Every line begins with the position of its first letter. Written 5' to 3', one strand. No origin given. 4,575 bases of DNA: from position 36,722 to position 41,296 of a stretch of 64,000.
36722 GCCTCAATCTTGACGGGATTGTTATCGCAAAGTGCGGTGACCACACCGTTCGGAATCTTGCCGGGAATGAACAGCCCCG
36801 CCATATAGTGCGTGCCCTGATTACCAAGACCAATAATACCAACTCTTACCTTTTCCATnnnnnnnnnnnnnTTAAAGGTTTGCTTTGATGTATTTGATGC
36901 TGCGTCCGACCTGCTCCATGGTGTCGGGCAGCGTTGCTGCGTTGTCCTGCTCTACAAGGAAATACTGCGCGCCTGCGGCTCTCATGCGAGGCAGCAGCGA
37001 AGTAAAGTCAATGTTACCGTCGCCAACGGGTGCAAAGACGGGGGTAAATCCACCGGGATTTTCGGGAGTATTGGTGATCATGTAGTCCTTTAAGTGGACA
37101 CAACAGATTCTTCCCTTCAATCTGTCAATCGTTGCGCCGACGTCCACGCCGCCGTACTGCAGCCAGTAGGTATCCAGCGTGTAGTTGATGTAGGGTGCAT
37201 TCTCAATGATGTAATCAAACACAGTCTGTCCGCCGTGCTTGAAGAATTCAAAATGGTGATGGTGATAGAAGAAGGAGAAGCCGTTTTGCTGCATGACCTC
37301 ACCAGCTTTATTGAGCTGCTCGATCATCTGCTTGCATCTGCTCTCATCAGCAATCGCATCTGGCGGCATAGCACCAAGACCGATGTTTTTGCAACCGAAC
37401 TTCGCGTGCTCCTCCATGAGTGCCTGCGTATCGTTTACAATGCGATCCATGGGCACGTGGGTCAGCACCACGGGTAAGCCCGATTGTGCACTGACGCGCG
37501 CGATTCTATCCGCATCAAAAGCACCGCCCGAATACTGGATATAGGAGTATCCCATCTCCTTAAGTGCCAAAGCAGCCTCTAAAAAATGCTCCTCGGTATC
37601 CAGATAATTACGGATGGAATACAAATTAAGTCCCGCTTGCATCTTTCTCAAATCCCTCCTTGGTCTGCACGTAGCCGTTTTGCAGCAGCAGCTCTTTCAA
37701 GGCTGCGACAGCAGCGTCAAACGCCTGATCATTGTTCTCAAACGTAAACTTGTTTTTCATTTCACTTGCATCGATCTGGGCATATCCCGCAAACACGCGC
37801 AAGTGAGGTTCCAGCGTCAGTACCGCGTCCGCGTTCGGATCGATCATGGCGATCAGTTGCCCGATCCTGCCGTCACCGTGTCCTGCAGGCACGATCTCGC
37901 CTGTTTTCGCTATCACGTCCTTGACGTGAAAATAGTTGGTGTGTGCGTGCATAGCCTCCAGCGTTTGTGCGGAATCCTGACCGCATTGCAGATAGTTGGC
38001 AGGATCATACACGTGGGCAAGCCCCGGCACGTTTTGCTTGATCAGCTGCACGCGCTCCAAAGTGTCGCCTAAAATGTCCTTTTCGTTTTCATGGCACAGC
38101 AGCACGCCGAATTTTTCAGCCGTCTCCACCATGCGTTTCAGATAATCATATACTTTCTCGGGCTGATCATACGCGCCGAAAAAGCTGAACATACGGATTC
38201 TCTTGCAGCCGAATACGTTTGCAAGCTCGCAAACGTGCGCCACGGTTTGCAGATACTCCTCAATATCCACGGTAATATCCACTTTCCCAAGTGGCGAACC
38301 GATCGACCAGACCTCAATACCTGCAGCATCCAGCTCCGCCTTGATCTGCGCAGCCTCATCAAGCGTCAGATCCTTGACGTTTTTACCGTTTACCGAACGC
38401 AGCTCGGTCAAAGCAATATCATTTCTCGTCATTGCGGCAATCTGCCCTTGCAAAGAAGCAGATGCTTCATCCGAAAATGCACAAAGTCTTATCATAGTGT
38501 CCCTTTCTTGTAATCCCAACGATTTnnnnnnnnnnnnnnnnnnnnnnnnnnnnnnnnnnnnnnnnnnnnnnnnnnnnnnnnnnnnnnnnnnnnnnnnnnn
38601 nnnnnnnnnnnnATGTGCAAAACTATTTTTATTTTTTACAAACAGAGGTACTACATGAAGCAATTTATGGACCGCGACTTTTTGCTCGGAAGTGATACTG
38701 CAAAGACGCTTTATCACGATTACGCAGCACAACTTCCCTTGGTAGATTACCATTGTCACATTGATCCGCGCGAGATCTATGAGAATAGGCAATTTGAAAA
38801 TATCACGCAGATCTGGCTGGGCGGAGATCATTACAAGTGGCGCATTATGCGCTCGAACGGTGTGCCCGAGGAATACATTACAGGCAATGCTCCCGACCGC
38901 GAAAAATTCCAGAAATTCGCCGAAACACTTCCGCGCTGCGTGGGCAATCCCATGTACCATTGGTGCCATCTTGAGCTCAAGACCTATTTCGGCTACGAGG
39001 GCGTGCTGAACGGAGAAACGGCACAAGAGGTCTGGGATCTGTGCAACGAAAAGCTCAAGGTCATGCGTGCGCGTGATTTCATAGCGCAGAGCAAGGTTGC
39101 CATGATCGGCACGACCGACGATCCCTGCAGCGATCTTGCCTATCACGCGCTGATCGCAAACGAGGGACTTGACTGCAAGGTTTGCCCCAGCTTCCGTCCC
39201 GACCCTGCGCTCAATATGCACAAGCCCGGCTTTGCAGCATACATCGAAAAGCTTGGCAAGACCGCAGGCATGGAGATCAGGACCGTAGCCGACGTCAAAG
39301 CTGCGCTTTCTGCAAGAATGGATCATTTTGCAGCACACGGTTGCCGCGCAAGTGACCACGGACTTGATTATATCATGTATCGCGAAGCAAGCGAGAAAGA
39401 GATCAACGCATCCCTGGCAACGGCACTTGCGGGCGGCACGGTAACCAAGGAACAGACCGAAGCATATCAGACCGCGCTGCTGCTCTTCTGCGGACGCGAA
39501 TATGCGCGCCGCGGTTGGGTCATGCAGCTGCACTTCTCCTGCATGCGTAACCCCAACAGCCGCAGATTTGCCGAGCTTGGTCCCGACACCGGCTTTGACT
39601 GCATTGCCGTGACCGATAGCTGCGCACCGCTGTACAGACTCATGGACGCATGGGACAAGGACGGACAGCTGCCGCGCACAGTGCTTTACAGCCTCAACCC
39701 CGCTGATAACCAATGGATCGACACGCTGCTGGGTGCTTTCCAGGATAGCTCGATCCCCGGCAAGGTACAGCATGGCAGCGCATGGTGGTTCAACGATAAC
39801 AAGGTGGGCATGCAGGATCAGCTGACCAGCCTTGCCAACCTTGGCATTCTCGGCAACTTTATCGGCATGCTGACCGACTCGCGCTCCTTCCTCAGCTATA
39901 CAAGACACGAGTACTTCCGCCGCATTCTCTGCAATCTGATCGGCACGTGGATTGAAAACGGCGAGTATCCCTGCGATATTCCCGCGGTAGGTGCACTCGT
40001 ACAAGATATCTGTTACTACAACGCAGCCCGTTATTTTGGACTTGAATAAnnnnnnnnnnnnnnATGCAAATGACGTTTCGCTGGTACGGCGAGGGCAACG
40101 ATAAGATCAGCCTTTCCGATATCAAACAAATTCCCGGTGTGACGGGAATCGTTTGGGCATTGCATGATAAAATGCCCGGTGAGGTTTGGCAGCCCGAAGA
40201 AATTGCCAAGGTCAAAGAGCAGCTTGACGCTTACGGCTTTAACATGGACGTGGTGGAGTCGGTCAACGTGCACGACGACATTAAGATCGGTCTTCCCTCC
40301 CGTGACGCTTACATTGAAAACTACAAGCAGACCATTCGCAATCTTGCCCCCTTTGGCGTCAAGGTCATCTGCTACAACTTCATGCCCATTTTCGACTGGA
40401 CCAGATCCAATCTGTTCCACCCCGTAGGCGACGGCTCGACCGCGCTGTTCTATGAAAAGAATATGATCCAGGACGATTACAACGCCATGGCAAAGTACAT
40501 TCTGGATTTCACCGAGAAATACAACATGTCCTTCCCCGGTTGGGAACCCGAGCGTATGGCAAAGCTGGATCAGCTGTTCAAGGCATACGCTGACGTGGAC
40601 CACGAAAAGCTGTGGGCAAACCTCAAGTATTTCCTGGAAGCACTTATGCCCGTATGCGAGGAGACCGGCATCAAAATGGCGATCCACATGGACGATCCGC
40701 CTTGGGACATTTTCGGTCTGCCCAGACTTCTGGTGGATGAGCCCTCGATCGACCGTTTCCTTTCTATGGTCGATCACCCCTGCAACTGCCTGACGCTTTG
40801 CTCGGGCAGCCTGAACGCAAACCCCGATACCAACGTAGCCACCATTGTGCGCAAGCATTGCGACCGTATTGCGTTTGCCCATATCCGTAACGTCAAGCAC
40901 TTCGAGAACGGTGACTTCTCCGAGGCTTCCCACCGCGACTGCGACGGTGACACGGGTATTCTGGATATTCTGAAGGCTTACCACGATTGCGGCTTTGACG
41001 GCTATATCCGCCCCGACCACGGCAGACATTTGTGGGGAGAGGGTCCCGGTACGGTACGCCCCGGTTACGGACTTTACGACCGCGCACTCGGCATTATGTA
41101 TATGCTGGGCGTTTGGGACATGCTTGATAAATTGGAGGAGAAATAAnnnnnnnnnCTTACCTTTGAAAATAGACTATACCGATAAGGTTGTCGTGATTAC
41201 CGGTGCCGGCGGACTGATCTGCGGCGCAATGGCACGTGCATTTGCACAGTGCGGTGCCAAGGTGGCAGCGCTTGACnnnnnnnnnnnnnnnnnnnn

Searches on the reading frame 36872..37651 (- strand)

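Call 78: search_protein_families(library=pfam, proteins=[window:36872-37651:-], max_evalue=0.00001)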
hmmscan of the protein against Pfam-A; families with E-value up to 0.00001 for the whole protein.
window:36872-37651:- (259 aa): 1 family
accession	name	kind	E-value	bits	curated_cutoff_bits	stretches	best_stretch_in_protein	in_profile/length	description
PF01261.30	AP_endonuc_2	-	1.1e-14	55.1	31.1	1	29-256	3-247/249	Xylose isomerase-like TIM barrel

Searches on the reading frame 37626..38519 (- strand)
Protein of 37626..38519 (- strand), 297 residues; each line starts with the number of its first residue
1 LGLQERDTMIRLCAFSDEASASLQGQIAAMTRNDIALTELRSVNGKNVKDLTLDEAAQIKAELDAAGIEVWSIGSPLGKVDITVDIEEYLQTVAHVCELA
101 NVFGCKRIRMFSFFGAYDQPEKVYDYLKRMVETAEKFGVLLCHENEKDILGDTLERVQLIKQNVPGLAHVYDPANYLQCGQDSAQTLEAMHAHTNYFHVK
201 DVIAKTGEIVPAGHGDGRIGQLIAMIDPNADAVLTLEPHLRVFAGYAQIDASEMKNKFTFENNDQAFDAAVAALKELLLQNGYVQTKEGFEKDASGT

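Call 78: search_protein_families(library=pfam, proteins=[window:37626-38519:-], max_evalue=0.00001)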
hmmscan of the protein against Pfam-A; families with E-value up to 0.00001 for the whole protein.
window:37626-38519:- (297 aa): 1 family
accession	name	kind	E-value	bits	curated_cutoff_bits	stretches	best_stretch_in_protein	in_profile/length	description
PF01261.30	AP_endonuc_2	-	4.7e-16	59.7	31.1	1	47-239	21-230/249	Xylose isomerase-like TIM barrel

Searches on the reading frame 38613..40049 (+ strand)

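Call 78: search_protein_families(library=pfam, proteins=[window:38613-40049:+], max_evalue=0.00001)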
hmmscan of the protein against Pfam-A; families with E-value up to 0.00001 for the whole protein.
window:38613-40049:+ (478 aa): 1 family
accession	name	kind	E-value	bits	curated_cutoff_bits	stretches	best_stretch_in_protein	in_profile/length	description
PF02614.20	UxaC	-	4.5e-196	652.6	25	1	15-475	1-464/464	Glucuronate isomerase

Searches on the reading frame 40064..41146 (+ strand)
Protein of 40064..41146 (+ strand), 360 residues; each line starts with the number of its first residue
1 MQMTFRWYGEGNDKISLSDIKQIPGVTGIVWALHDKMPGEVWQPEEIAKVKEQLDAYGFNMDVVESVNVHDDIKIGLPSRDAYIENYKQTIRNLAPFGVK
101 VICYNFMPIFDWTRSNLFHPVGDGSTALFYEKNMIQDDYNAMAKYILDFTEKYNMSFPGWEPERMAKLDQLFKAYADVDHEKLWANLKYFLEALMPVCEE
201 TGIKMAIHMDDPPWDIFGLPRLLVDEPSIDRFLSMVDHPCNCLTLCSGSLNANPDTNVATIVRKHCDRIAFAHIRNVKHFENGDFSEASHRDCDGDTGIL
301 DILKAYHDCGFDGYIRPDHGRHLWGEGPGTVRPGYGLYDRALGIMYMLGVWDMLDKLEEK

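Call 78: search_protein_families(library=pfam, proteins=[window:40064-41146:+], max_evalue=0.00001)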
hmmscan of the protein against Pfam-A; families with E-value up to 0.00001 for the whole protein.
window:40064-41146:+ (360 aa): 2 families
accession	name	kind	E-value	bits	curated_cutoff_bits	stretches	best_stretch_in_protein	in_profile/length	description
PF03786.19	UxuA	-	4.2e-148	493.3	23.7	1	1-355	1-351/352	D-mannonate dehydratase (UxuA)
PF01261.30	AP_endonuc_2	-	6.8e-07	29.7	31.1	0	33-315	18-225/249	Xylose isomerase-like TIM barrel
